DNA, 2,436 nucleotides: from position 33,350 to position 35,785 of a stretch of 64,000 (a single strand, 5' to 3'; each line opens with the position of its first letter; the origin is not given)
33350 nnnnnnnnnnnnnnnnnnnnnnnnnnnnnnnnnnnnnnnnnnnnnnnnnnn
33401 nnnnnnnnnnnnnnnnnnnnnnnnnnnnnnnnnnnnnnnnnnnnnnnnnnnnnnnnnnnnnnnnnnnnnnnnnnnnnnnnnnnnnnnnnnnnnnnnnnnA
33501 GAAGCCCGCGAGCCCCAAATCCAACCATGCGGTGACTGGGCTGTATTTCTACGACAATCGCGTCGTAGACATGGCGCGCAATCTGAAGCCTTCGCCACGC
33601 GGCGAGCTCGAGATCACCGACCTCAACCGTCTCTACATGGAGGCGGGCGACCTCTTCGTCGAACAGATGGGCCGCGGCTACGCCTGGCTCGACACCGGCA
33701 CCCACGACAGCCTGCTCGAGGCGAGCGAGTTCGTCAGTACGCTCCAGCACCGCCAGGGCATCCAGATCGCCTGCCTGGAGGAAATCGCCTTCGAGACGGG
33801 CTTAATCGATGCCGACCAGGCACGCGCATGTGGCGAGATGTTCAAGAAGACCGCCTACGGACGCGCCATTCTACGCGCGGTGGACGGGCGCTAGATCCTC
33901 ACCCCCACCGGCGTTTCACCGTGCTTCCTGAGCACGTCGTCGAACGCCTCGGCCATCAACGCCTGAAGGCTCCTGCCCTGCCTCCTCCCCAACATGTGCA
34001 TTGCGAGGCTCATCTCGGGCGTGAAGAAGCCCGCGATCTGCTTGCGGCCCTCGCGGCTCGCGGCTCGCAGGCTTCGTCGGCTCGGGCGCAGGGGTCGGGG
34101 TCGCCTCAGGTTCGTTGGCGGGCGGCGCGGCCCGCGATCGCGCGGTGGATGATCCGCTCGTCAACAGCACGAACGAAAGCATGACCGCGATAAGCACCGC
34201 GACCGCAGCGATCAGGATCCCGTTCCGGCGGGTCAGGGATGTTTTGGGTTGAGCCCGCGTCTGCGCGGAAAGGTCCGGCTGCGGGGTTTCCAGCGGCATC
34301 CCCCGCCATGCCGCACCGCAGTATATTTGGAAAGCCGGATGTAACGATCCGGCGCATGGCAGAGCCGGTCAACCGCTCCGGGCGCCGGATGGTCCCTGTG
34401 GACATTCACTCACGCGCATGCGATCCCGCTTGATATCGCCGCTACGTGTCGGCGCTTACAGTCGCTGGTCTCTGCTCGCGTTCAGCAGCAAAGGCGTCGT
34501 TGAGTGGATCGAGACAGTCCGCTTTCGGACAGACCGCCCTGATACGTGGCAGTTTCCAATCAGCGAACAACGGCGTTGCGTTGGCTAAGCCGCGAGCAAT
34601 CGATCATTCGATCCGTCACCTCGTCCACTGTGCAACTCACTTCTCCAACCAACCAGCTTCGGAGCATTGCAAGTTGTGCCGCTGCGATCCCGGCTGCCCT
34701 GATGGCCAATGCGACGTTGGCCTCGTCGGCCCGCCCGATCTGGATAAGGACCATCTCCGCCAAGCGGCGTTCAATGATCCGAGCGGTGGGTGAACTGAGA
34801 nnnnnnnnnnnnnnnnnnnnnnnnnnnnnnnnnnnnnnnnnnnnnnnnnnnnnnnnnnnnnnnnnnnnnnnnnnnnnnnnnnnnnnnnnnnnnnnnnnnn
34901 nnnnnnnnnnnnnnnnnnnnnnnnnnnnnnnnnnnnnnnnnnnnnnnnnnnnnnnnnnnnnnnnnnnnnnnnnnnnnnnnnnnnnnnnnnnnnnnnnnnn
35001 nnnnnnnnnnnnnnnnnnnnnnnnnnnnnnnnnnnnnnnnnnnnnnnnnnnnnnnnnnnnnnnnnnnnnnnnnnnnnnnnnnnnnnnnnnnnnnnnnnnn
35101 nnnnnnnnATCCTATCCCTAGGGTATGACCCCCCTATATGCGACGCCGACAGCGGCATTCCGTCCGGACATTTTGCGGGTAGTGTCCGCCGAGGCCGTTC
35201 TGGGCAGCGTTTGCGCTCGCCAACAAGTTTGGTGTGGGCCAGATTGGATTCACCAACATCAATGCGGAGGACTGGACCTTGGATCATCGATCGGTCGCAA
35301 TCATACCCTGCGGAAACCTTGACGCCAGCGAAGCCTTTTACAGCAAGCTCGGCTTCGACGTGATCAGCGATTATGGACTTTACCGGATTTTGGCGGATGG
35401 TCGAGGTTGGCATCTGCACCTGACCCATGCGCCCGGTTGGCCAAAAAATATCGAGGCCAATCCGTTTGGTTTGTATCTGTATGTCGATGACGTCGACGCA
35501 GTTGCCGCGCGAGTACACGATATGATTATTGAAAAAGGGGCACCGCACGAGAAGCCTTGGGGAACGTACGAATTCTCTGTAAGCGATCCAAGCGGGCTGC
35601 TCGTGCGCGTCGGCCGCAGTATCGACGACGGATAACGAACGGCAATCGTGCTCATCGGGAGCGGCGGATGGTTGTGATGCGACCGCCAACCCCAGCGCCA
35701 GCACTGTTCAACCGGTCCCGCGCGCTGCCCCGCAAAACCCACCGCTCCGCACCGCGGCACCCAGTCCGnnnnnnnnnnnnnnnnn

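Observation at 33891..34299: Chimeric membrane-anchor/RHH gene gated by a 7-bp tandem repeat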

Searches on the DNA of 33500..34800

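Call 51: search_rna_families(source=window, start=33500, end=34800, threshold=evalue, max_evalue=1)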
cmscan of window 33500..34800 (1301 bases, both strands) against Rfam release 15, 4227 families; matches with E-value up to 1: 1.
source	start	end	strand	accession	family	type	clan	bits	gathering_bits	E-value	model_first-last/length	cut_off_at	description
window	34255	34346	+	RF03018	RT-15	Gene; sRNA;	-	17.8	82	0.14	1-192/192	no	RT-15 RNA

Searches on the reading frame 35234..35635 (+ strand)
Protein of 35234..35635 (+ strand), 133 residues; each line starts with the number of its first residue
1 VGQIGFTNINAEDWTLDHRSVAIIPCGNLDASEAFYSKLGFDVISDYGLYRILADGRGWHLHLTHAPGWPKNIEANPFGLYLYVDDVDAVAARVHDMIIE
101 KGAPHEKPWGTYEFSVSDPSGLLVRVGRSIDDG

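Call 7: search_protein_families(library=pfam, max_evalue=1, proteins=[window:35234-35635:+])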
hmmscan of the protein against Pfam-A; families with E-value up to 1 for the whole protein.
window:35234-35635:+ (133 aa): 4 families
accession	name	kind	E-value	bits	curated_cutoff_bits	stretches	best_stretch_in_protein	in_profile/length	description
PF00903.31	Glyoxalase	-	4.2e-08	34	20.6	1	24-125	7-120/121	Glyoxalase/Bleomycin resistance protein/Dioxygenase superfamily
PF12681.13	Glyoxalase_2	-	9.4e-06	26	30.1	1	22-130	4-117/118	Glyoxalase-like domain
PF22677.2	Ble-like_N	-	0.0056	16.9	24.5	1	25-45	8-29/41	Bleomycin resistance protein-like N-terminal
PF18029.7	Glyoxalase_6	-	0.2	12.8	23.6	1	25-123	5-102/106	Glyoxalase-like domain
